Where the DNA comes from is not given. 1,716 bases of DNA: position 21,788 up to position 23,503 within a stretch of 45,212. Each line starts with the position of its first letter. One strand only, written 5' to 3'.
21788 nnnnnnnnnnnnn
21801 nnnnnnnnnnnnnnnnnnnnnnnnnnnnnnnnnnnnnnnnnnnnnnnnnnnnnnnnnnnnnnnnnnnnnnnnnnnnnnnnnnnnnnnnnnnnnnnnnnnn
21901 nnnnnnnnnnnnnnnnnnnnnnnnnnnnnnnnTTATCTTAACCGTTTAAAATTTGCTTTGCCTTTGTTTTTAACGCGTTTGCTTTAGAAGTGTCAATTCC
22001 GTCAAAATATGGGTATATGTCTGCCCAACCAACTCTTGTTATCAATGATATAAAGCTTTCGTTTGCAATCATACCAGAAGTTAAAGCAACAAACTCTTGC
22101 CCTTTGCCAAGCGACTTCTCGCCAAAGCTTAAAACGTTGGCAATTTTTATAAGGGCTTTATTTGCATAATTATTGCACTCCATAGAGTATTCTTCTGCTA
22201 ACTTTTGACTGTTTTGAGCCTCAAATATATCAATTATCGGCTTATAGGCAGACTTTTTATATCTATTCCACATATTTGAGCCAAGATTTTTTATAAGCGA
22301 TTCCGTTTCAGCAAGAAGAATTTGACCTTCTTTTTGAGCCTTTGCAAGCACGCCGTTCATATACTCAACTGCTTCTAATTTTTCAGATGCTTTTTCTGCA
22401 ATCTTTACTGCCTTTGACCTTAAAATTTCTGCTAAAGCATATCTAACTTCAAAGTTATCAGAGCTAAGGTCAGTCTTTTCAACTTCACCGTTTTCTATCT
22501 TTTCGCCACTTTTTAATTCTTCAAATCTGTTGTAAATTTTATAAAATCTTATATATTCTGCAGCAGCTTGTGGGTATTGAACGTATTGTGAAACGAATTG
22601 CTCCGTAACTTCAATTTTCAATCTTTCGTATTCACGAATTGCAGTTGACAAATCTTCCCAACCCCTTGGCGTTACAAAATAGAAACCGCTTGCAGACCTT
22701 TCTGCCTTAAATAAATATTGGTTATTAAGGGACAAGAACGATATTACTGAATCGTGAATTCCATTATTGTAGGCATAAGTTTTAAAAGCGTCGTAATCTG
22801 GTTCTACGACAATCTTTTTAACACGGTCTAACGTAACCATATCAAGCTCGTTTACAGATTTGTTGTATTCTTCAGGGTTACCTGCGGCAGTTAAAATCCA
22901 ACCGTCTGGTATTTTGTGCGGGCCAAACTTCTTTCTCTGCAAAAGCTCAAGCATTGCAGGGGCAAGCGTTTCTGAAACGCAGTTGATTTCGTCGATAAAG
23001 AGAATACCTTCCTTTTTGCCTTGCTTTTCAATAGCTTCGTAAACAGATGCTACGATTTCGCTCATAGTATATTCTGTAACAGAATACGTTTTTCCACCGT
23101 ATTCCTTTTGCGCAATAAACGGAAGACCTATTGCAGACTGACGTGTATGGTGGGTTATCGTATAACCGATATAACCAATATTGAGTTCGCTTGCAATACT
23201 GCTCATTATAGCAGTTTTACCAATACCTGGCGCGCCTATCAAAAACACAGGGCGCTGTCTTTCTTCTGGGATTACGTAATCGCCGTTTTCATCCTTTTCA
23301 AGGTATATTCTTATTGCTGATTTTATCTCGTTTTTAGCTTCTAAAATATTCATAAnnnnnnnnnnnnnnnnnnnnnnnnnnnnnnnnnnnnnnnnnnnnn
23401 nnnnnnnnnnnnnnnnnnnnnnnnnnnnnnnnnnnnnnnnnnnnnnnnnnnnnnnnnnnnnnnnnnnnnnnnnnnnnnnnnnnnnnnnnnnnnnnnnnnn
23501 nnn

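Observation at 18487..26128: Tightly coupled 5-gene operon: DUF4116 repeat protein, DUF2201/vWA protein, AAA+ (MoxR-like) ATPase and a heterodimeric ABC exporter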

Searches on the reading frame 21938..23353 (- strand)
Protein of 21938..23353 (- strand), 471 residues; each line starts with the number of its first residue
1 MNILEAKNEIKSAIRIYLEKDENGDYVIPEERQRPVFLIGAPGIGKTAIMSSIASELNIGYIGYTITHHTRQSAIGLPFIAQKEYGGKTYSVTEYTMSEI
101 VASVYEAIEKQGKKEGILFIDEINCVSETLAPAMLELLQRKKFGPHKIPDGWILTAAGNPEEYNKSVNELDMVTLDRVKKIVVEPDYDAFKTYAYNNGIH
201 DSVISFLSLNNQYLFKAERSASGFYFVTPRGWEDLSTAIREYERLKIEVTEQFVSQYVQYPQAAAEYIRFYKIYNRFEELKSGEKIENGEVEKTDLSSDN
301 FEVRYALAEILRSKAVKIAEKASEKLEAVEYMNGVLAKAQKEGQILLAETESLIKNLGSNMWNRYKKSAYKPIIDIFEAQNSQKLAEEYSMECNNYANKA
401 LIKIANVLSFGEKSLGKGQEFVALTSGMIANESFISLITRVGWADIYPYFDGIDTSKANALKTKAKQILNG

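Call 3: search_protein_families(library=pfam, proteins=[window:21938-23353:-], max_evalue=0.01)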
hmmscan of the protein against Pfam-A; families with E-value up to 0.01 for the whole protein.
window:21938-23353:- (471 aa): 15 families
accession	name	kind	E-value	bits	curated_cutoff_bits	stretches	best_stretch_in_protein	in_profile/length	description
PF07728.20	AAA_5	-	4.1e-08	33.8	22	1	35-176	1-137/139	AAA domain (dynein-related subfamily)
PF00004.35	AAA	-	2.2e-07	31.8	21.2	1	36-129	1-72/131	ATPase family associated with various cellular activities (AAA)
PF13401.12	AAA_22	-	6.9e-07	30.1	27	1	32-138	4-104/130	AAA domain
PF13245.12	AAA_19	-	0.00012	22.7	25.1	1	32-141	10-117/134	AAA domain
PF13191.12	AAA_16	-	0.00033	21.6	32.6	1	31-79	22-66/167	AAA ATPase domain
PF20030.5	bpMoxR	-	0.00056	19.5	27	1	32-99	30-97/205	MoxR domain in the MoxR-vWA-beta-propeller ternary systems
PF03266.21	NTPase_1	-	0.00057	20.2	23.9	0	36-124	2-105/168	NTPase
PF05496.18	RuvB_N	-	0.0008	19.6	27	0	31-59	31-59/159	Holliday junction DNA helicase RuvB P-loop domain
PF13173.12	AAA_14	-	0.0014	19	27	1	33-128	2-76/129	AAA domain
PF01637.24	ATPase_2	-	0.0017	18.6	33.2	1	30-125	17-121/225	ATPase domain predominantly from Archaea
PF12775.13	AAA_7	-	0.0028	17.7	25.8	0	32-73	32-74/181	P-loop containing dynein motor region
PF25199.1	nSTAND_NTPase5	-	0.0031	17.8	34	0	29-140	37-122/145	Novel STAND NTPase 5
PF07726.17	AAA_3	-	0.0032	17.8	27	0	36-177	2-128/131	ATPase family associated with various cellular activities (AAA)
PF13604.12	AAA_30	-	0.0036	17.5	27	0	33-141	18-115/191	AAA domain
PF00910.28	RNA_helicase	-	0.004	18.1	21.5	0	36-58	1-23/105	RNA helicase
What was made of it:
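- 21938..23353 (-): Gene 3: MoxR-class AAA+ ATPase (471 aa) with a family-specific C-terminal helical extension of about 190 aa. Pfam AAA_5, 33.8 bits against a cut-off of 22 (call 3).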

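Call 4: search_protein_families(library=ncbifam, proteins=[window:21938-23353:-], max_evalue=0.01)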
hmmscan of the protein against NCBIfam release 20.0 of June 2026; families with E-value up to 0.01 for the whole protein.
window:21938-23353:- (471 aa): 8 families
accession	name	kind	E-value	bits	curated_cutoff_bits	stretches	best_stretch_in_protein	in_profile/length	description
TIGR00635.1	ruvB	equivalog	0.00025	20.2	299.05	0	8-59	10-56/305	Holliday junction branch migration DNA helicase RuvB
NF003229.0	PRK04195.1-5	equivalog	0.00044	19.1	280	1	7-61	22-72/413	replication factor C large subunit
NF033606.1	heat_AAA_ClpK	exception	0.0015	16.5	1900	1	33-127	304-388/949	heat shock survival AAA family ATPase ClpK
NF041006.2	cell_div_CdvC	equivalog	0.0019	17.2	650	0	5-63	110-164/370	cell division protein CdvC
TIGR00764.1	lon_rel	equivalog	0.0025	16.5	516.6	0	114-143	217-246/608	ATP-dependent protease LonB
TIGR00763.1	lon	equivalog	0.0059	15.1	608.05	0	37-62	357-382/795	endopeptidase La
NF010248.0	PRK13695.1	equivalog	0.0068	16.1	156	0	36-71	6-43/180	NTPase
NF003069.1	PRK03992.1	subfamily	0.0097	15.1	500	0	8-62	141-194/379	proteasome-activating nucleotidase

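Call 5: search_protein_families(library=padloc, proteins=[window:21938-23353:-], max_evalue=0.01)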
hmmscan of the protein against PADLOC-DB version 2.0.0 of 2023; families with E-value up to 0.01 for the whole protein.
window:21938-23353:- (471 aa): 3 families
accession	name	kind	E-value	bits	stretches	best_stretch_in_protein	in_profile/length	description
PDLC02196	IetA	-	0.0018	15.8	1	7-59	98-148/374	-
PDLC04232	IetA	-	0.0022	15.5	1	34-60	117-143/330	-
PDLC01994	RtcR_PspF1--CARF_AAA_HTH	-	0.0048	14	0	115-183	251-322/468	-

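Call 29: search_solved_structures(query=window:21938-23353:-, max_evalue=1)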
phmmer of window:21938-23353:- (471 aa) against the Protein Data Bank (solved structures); distinct sequences matched with E-value up to 1: 21.
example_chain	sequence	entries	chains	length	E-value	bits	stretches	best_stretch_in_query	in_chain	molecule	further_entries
7w42_A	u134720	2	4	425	0.0069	18.9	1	7-135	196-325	Uncharacterized ATPase YjoB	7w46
5hx2_D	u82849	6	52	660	0.044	16.2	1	145-250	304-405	Baseplate wedge protein gp6 | gp6, baseplate wedge protein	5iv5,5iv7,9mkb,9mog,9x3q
5vc7_A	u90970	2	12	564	0.063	15.7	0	6-63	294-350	VCP-like ATPase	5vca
5g4g_A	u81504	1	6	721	0.12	14.8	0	6-63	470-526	VCP-LIKE ATPASE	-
5g4f_A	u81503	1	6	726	0.12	14.8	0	6-63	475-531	VCP-LIKE ATPASE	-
1qvr_A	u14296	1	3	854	0.15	14.5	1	32-126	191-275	ClpB protein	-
9ip0_A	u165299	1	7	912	0.17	14.3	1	33-126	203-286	Chaperone protein ClpB1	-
4hse_A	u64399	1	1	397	0.17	14.3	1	32-126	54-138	Chaperone protein ClpB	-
2p65_A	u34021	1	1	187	0.34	13.3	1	33-127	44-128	Hypothetical protein PF08_0063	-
4d81_A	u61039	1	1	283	0.34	13.3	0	24-63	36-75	AAA ATPase, central domain protein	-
6emw_E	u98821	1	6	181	0.36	13.2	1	32-125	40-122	ATP-dependent Clp protease ATP-binding subunit ClpC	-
4d82_A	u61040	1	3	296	0.38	13.1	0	24-63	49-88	AAA ATPase, central domain protein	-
6nui_A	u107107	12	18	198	0.43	13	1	33-99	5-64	Guanylate kinase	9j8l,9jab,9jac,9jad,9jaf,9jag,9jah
8pts_A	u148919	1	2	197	0.44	12.9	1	33-99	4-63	Guanylate kinase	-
4d80_A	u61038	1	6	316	0.44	12.9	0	24-63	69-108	AAA ATPASE, CENTRAL DOMAIN PROTEIN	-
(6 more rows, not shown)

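Call 33: search_protein_families(library=phrogs, proteins=[window:21938-23353:-], max_evalue=0.01)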
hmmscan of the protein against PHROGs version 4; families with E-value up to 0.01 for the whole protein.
window:21938-23353:- (471 aa): 9 families
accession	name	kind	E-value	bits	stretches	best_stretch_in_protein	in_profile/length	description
phrog_1297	-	other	1e-44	154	1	32-348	24-325/356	ATPase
phrog_16335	-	other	5.4e-07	30.1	1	35-190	28-174/267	ATPase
phrog_16448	-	other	5.3e-06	26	1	35-200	451-608/680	ATPase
phrog_249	-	moron, auxiliary metabolic gene and host takeover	8.7e-06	26.3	1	30-141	124-220/380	porphyrin biosynthesis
phrog_4871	-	other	0.00052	19.6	1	31-126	211-296/764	ATP-dependent protease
phrog_5846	-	DNA, RNA and nucleotide metabolism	0.00092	19.6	0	36-137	41-117/380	clamp loader of DNA polymerase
phrog_21479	-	unknown function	0.0025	18.7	1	37-62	30-55/68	-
phrog_11838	-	DNA, RNA and nucleotide metabolism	0.0028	17.9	1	5-60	20-67/420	clamp loader of DNA polymerase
phrog_168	-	DNA, RNA and nucleotide metabolism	0.0062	17.2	0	31-124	40-110/314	clamp loader of DNA polymerase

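Call 34: find_homologous_proteins(query=window:21938-23353:-, max_evalue=0.001)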
Query window:21938-23353:- (471 aa): 8000 proteins with E <= 0.001 among 8000 candidates; the best 120 are listed.
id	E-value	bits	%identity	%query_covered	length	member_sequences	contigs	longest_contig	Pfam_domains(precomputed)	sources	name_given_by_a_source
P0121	0.0e+0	1022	99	100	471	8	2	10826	PF00004.36,PF13401.13,PF07728.21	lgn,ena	-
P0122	2.0e-282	955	91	100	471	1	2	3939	PF00004.36,PF13401.13,PF07728.21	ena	-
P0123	4.1e-280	947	91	100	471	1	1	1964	PF00004.36,PF13401.13,PF07728.21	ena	-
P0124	2.4e-275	932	89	100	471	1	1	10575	PF00004.36,PF13401.13,PF07728.21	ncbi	-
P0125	4.7e-274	927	89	100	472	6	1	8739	PF00004.36,PF13401.13,PF07728.21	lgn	-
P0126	5.7e-274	927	89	100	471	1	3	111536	PF00004.36,PF13401.13,PF07728.21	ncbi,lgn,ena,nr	ncbi:MAG: AAA family ATPase [Clostridia bacterium]|nr:AAA family ATPase [Clostridia bacterium]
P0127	8.5e-269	910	87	100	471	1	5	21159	PF00004.36,PF13401.13,PF07728.21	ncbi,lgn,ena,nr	ncbi:MAG: AAA family ATPase [Clostridia bacterium]|nr:AAA family ATPase [Clostridia bacterium]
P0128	5.3e-249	845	79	100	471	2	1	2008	PF00004.36,PF13401.13,PF07728.21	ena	-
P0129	2.9e-247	839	80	100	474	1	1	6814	PF00004.36,PF13401.13,PF07728.21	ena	-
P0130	6.6e-246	835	78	100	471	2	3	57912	PF00004.36,PF13401.13,PF07728.21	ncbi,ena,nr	ncbi:MAG: AAA family ATPase [Clostridia bacterium]|nr:AAA family ATPase [Clostridia bacterium]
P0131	2.3e-245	833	78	100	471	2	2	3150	PF00004.36,PF13401.13,PF07728.21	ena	-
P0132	3.3e-245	832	78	100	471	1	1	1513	PF00004.36,PF13401.13,PF07728.21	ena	-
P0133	3.6e-245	832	79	100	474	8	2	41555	PF00004.36,PF13401.13,PF07728.21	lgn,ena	-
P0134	9.6e-245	831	78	100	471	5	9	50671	PF00004.36,PF13401.13,PF07728.21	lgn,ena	-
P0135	9.9e-244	827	78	100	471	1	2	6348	PF00004.36,PF13401.13,PF07728.21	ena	-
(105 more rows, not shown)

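Call 46: predict_structure(alignment_id=A2)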
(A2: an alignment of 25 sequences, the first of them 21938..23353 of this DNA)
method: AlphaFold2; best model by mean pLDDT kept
length: 471 residues; sequences in the alignment: 25
mean_pLDDT: 80.7   pTM: 0.61
mean pLDDT of the five models: 80.7, 78.1, 75.5, 74.4, 72.6
residues with pLDDT >= 90: 112; 70-90: 273; 50-70: 73; < 50: 13
segments of 3 or more residues with pLDDT < 50: 71-77, 167-169
pLDDT, mean of each block of 10 residues (from residue 1): 81 91 89 83 77 89 69 46 69 65 86 90 57 73 79 81 53 66 78 79 83 84 82 90 89 92 90 78 79 86 83 89 94 90 83 83 85 91 93 95 93 87 84 88 80 60 67 52
secondary structure, 60 per line:
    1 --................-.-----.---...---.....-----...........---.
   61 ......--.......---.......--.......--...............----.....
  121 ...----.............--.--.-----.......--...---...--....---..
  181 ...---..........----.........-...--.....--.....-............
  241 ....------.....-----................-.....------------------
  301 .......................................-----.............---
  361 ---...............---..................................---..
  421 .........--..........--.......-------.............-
elements in order: H3-18 E36-40 H46-56 E60-66 H69-75 E79-85 E88-94 H97-111 E116-123 H128-140 E152-158 H172-175 E179-183 H187-196 H201-209 E216-220 E223-227 H229-244 H251-255 H261-276 H278-282 H301-339 H345-357 H364-378 H382-415 H419-429 H432-441 H444-450 H458-470
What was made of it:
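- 21938..23353 (-): AF2 model with pLDDT 81 (call 46).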

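Call 51: fold_search(model_id=the predicted structure, library=pdb)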
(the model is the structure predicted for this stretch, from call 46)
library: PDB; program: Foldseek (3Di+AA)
matches with E <= 10: 1418; with E <= 0.001: 183
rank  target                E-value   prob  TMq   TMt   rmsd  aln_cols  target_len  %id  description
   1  9qh4_A                1.0e-06  1.00  0.32  0.53   6.7       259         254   15  NorQ hexamer from Paracoccus denitrificans (released 2026-03-25)
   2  9qhd_C                1.8e-06  1.00  0.30  0.49   6.4       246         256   17  NorQD complex state 1 from Jhaorihella thermophila (released 2026-03-25)
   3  9qhd_B                2.1e-06  1.00  0.31  0.50   6.3       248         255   17  NorQD complex state 1 from Jhaorihella thermophila (released 2026-03-25)
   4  9qh6_F                2.2e-06  1.00  0.31  0.50   7.0       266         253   15  NorQ in complex with NorD VWA domain from Paracoccus denitrificans (released 2026-03-25)
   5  9qh8_A                3.1e-06  1.00  0.32  0.53   6.8       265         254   16  reduced NorQ-NorD VWA domain complex from Paracoccus denitrificans (released 2026-03-25)
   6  9qhd_A                4.1e-06  1.00  0.31  0.52   8.4       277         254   18  NorQD complex state 1 from Jhaorihella thermophila (released 2026-03-25)
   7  9qh7_E                4.3e-06  1.00  0.32  0.55   6.3       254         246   16  NorQ in complex with NorD VWA domain steep staircase subset 1 from Paracoccus denitrificans (released 2026-03-25)
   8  9qh8_C                4.8e-06  1.00  0.32  0.53   6.5       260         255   20  reduced NorQ-NorD VWA domain complex from Paracoccus denitrificans (released 2026-03-25)
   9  9qhg_E                5.9e-06  1.00  0.31  0.51   6.3       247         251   17  NorQD complex state 4 from Jhaorihella thermophila (released 2026-03-25)
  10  9qh6_B                7.5e-06  1.00  0.31  0.50   7.1       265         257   16  NorQ in complex with NorD VWA domain from Paracoccus denitrificans (released 2026-03-25)
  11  9qh4_C                7.9e-06  1.00  0.33  0.55   6.5       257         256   17  NorQ hexamer from Paracoccus denitrificans (released 2026-03-25)
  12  9qh9_C                8.3e-06  1.00  0.32  0.52   6.8       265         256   16  NorQ in complex with NorD VWA domain steep staircase subset 2 from Paracoccus denitrificans (released 2026-03-25)
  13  9qhf_F                8.3e-06  1.00  0.32  0.55   6.4       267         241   16  NorQD complex state 3 from Jhaorihella thermophila (released 2026-03-25)
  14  9fqr_K2               8.3e-06  1.00  0.25  0.05  62.5       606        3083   13  96-nm repeat of axonemal doublet microtubules from bovine sperm (released 2025-03-26)
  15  9qh4_F                1.3e-05  1.00  0.31  0.51   6.6       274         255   16  NorQ hexamer from Paracoccus denitrificans (released 2026-03-25)
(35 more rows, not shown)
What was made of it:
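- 21938..23353 (-): The best PDB fold matches are NorQ, NorQD, CbbQ2 and dynein AAA modules (call 51).
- On MoxR-class AAA+ ATPase (Pfam AAA_5 clade): TM-score on the target is 0.5-0.58 (call 51).
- Closest known: MoxR AAA+ / vWA chaperone pairs. Same: The best structural matches of the ATPase model are NorQ and CbbQ2 (call 51).
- The AAA fold is closest to NorQ and CbbQ (call 51).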
